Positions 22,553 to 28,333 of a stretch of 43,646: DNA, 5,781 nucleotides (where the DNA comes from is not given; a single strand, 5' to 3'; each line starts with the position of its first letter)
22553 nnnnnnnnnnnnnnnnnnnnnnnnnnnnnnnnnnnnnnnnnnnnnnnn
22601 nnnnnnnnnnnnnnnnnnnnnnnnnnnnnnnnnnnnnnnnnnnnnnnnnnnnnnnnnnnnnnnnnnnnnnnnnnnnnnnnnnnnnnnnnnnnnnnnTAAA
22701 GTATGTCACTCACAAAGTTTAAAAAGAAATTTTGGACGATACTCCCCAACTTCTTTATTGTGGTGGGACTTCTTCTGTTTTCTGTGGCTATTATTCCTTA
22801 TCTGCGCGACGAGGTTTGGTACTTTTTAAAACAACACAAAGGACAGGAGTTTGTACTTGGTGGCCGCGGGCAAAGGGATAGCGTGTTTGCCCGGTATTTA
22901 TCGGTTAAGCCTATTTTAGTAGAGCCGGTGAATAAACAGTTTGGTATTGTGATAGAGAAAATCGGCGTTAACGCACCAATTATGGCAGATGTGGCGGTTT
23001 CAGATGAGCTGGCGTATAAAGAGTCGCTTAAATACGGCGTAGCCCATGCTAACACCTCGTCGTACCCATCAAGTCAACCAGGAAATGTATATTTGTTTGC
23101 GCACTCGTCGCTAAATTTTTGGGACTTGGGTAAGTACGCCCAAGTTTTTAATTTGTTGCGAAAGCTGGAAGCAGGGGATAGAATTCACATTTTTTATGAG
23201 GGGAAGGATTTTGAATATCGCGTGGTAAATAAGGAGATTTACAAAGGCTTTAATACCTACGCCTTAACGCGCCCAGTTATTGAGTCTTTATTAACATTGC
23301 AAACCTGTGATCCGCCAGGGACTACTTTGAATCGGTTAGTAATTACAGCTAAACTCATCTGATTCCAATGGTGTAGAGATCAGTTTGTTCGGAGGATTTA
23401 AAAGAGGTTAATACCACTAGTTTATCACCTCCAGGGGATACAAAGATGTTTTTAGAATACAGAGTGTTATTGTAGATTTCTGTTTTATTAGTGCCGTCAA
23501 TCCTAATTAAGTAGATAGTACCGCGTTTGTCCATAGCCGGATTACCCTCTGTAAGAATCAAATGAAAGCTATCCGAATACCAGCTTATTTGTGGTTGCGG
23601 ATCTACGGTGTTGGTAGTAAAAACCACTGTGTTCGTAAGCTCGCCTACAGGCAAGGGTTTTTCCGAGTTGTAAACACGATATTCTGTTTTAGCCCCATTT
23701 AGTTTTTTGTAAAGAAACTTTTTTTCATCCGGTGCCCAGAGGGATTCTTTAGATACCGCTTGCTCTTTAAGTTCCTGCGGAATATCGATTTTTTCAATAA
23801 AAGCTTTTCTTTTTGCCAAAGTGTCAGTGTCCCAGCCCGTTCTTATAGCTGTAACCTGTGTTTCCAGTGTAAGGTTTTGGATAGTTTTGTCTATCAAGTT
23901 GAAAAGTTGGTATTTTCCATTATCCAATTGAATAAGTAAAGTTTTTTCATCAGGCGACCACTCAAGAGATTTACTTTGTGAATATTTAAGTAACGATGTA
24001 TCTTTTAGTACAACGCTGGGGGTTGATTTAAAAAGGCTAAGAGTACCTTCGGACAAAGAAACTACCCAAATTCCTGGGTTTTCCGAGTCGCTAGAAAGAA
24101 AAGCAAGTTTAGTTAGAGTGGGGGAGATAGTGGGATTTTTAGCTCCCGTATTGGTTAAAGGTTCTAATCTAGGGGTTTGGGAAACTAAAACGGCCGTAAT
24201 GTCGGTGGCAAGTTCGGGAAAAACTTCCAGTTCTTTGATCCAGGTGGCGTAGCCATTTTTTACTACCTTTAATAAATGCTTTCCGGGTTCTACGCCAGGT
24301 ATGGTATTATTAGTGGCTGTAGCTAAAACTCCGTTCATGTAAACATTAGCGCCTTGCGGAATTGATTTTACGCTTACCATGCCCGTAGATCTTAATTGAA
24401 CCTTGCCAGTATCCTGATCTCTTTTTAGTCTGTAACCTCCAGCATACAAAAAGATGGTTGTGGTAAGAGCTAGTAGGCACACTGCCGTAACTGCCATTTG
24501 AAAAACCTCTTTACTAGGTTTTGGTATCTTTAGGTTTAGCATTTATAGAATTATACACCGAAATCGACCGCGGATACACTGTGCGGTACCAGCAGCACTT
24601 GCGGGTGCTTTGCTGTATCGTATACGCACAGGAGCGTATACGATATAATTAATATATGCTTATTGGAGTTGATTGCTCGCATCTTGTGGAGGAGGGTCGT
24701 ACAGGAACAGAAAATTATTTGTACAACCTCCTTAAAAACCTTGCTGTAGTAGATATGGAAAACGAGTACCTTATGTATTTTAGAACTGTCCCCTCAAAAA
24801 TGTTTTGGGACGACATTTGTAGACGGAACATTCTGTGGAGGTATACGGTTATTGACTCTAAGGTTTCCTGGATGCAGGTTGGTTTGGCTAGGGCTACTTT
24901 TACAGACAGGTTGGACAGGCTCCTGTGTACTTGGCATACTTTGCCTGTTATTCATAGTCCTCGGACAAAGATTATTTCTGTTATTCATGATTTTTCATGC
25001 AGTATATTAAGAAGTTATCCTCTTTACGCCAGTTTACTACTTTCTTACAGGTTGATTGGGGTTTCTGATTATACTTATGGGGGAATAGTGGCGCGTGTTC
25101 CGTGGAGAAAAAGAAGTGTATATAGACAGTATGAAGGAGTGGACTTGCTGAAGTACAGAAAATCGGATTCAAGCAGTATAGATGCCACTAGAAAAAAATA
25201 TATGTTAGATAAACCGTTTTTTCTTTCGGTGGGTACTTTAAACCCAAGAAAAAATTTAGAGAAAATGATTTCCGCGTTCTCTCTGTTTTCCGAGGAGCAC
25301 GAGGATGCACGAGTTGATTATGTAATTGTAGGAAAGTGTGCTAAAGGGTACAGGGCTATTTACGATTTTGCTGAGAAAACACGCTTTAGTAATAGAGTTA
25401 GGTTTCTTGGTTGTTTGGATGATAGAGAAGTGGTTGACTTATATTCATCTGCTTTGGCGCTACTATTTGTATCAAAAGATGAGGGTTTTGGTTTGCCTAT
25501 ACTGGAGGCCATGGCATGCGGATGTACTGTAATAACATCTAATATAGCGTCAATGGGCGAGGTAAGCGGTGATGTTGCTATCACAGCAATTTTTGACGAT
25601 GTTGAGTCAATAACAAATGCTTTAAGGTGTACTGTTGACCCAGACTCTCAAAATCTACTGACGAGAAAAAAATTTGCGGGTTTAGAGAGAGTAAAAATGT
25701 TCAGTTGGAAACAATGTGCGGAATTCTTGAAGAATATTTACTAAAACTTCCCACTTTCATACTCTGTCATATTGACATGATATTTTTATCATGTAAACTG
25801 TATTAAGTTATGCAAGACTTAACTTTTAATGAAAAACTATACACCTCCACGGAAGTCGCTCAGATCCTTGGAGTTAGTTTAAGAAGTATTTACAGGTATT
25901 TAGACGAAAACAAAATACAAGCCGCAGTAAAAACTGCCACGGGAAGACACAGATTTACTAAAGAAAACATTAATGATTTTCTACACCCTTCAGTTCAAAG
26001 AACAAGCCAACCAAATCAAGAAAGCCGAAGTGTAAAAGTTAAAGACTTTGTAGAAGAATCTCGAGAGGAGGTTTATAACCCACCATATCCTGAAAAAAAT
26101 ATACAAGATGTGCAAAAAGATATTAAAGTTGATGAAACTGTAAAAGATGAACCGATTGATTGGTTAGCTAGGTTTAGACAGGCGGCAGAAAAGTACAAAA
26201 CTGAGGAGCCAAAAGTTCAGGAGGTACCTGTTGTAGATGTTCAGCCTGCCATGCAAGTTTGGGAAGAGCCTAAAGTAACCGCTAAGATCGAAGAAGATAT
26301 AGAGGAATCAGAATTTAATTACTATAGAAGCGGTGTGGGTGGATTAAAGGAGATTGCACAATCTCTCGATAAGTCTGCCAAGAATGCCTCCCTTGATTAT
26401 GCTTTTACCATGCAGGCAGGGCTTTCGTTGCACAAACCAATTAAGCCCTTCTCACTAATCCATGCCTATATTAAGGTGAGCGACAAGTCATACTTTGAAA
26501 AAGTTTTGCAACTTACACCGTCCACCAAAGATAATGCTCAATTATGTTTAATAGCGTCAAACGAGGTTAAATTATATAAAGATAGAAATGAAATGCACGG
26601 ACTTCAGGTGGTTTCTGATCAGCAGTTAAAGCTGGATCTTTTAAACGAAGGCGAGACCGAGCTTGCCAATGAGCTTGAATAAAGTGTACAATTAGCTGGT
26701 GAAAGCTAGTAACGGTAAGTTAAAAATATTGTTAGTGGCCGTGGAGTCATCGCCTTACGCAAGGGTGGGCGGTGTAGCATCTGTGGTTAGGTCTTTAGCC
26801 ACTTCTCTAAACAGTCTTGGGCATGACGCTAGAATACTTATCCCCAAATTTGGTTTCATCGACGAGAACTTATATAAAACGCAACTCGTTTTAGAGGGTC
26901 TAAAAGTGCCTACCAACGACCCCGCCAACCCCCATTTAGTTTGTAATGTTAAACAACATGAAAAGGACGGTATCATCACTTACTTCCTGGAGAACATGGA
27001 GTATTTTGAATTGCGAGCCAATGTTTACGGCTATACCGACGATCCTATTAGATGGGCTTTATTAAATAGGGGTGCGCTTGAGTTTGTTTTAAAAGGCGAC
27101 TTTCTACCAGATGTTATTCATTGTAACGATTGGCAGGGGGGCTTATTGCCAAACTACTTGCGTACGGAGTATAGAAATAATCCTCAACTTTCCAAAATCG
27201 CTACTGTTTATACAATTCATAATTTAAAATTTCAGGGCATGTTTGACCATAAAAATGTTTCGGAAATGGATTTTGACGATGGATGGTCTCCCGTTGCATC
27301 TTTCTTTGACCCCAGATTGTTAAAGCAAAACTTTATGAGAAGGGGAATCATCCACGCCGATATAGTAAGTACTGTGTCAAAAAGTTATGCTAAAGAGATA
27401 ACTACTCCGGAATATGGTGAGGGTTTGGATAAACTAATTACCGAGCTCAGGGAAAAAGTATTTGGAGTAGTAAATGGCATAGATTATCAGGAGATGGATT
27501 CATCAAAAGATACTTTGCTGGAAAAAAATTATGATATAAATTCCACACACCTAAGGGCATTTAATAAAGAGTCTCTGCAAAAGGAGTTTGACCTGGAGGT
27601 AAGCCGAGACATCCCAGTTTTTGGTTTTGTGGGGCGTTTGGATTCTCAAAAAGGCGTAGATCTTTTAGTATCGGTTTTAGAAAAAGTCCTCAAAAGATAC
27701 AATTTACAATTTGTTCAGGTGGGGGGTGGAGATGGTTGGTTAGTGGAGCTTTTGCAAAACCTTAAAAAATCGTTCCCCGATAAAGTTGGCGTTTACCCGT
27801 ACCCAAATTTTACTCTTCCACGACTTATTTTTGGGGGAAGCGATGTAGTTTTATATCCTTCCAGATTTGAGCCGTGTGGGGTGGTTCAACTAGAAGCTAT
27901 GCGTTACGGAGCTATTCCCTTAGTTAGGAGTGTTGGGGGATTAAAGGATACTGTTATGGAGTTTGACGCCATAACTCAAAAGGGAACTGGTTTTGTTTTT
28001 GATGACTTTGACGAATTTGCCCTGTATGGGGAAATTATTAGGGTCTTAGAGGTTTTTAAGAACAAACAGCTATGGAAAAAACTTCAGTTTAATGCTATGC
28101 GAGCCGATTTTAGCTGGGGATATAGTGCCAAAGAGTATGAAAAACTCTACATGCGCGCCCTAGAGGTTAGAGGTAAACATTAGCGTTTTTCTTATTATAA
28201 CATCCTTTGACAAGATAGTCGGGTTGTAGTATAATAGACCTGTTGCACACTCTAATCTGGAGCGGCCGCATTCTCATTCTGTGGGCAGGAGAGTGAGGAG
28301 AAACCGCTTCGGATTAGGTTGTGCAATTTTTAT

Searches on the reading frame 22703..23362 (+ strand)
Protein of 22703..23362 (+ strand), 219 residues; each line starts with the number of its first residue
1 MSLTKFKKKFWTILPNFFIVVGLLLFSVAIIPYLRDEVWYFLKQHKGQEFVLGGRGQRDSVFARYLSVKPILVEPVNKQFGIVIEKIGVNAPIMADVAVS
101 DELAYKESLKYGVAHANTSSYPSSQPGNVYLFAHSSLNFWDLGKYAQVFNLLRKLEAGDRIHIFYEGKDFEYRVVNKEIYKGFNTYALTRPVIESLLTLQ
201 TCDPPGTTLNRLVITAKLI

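Call 30: search_protein_families(library=pfam, proteins=[window:22703-23362:+])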
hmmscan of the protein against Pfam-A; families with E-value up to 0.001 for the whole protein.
window:22703-23362:+ (219 aa): 1 family
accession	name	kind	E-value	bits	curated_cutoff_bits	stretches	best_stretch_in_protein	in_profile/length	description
PF04203.18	Sortase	-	1.9e-18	66.9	26.6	1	82-218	1-124/125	Sortase domain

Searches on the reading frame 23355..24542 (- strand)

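Call 30: search_protein_families(library=pfam, proteins=[window:23355-24542:-])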
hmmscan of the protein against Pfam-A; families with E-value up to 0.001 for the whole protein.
window:23355-24542:- (395 aa): 2 families
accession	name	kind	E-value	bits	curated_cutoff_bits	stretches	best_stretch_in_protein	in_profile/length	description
PF08308.17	PEGA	-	8.7e-13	48.4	20.8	1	54-120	2-68/71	PEGA domain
PF24797.1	Beta-prop_WDR35_TULP_N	-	7.8e-05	22.4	80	0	188-229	157-198/332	WDR35/TULP4 N-terminal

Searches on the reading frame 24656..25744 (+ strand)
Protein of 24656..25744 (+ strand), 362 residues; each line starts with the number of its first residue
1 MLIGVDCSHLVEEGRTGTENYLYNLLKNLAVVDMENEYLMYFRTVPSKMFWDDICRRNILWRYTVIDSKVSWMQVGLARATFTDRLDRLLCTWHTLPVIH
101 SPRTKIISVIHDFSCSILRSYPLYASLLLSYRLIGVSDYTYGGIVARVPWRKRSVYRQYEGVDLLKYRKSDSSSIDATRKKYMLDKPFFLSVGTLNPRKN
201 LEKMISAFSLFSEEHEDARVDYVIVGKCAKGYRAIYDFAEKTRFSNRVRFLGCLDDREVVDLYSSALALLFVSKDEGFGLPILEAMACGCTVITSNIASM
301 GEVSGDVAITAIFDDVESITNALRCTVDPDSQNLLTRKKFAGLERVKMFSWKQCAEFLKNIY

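Call 30: search_protein_families(library=pfam, proteins=[window:24656-25744:+])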
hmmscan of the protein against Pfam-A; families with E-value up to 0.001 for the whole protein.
window:24656-25744:+ (362 aa): 4 families
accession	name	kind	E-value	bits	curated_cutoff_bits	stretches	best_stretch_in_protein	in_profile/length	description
PF00534.26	Glycos_transf_1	-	9.1e-25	87.6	26.4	1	184-308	11-135/172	Glycosyl transferases group 1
PF13692.12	Glyco_trans_1_4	-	7.6e-19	68.8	27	1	187-324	2-137/142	Glycosyl transferases group 1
PF13524.12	Glyco_trans_1_2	-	8.5e-06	26.2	25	1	219-334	14-120/144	Glycosyl transferase-like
PF20706.3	GT4-conflict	-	0.00062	19.3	26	1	185-296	196-312/385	Family 4 Glycosyltransferase in conflict systems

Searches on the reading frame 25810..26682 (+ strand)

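Call 31: search_protein_families(library=pfam, proteins=[window:25810-26682:+])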
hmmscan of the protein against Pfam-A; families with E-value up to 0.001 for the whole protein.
window:25810-26682:+ (290 aa): 3 families
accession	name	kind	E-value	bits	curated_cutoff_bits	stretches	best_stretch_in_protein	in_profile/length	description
PF12728.13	HTH_17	-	2.7e-10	40.8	27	1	10-58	1-47/51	Helix-turn-helix domain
PF13411.12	MerR_1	-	2.1e-05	25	21.6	1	11-57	1-46/69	MerR HTH family regulatory protein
PF00376.29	MerR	-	3.9e-05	23.8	28.2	1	13-46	2-35/38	MerR family regulatory protein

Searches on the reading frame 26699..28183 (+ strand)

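Call 31: search_protein_families(library=pfam, proteins=[window:26699-28183:+])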
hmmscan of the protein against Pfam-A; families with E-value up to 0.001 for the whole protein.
window:26699-28183:+ (494 aa): 6 families
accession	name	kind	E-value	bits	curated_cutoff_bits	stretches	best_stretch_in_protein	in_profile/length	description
PF08323.17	Glyco_transf_5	-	2.6e-66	224.2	22.7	1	9-248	1-238/239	Starch synthase catalytic domain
PF00534.26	Glycos_transf_1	-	5.7e-19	68.7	26.4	1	303-451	13-157/172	Glycosyl transferases group 1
PF13692.12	Glyco_trans_1_4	-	5.7e-15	56.3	27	1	306-451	2-141/142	Glycosyl transferases group 1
PF13579.12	Glyco_trans_4_4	-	1.6e-09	38.7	29.7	1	24-235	1-143/158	Glycosyl transferase 4-like domain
PF13439.12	Glyco_transf_4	-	2.7e-07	31.2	28.5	1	23-235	1-149/170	Glycosyltransferase Family 4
PF20706.3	GT4-conflict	-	0.00011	21.7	26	0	310-417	202-318/385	Family 4 Glycosyltransferase in conflict systems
